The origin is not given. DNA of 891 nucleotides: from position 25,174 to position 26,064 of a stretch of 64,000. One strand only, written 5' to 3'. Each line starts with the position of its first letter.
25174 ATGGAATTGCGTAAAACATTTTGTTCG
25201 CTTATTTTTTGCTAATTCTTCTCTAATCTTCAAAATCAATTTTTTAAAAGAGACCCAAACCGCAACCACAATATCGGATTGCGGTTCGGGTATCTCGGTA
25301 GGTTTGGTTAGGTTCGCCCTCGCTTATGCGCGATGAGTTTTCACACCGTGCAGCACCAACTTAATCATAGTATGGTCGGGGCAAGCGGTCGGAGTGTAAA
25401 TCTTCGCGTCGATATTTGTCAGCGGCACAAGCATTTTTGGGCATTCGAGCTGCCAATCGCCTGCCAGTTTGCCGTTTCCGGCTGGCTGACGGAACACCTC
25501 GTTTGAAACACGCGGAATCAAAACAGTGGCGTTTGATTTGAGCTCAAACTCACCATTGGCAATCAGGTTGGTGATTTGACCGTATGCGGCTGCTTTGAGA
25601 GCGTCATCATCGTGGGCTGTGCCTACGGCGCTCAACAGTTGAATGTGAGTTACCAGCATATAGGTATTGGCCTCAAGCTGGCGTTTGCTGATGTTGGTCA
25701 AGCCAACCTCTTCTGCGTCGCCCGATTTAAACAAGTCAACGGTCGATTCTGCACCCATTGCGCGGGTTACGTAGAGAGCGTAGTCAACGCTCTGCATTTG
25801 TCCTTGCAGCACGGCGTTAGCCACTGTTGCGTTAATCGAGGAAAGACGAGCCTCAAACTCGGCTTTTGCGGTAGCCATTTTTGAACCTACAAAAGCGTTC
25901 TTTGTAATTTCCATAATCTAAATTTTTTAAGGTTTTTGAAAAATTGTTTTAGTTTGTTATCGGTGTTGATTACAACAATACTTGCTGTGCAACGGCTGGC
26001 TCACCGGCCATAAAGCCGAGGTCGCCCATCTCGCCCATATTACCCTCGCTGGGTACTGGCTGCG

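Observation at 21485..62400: [LI]-x-G-[ILF]-x-G-[ILF]-[DG] motif shared between late-arm proteins and the DarB-like operon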

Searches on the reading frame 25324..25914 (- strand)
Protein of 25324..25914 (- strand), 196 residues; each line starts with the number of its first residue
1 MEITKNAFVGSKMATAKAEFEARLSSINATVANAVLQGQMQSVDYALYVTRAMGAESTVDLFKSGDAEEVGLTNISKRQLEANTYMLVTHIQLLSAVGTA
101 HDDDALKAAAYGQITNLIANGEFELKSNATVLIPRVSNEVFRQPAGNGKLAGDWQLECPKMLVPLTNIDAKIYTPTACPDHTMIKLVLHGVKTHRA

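Call 53: search_protein_families(library=pfam, proteins=[window:25324-25914:-], max_evalue=0.01)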
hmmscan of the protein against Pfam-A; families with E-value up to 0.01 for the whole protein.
window:25324-25914:- (196 aa): 0 families

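Call 105: search_solved_structures(query=A12, max_evalue=5)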
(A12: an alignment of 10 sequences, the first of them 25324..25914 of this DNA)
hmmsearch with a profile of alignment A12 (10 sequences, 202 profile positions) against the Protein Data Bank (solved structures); distinct sequences matched with E-value up to 5: 1.
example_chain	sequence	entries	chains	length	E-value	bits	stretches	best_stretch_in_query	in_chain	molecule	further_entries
7qca_LF0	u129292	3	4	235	0.23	14.1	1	107-150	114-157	60S ribosomal protein L7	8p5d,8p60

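Call 106: search_protein_families(library=phrogs, alignment_id=A12, max_evalue=0.01)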
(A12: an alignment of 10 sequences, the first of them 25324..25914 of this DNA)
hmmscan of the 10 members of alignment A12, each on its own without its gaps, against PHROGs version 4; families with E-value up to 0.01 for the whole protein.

A. member 1, window:25324-25914:- (196 aa): 0 families

B. families by the number of members that match (of 10 scanned): 1 family
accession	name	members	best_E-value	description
phrog_38500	-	1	0.0051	-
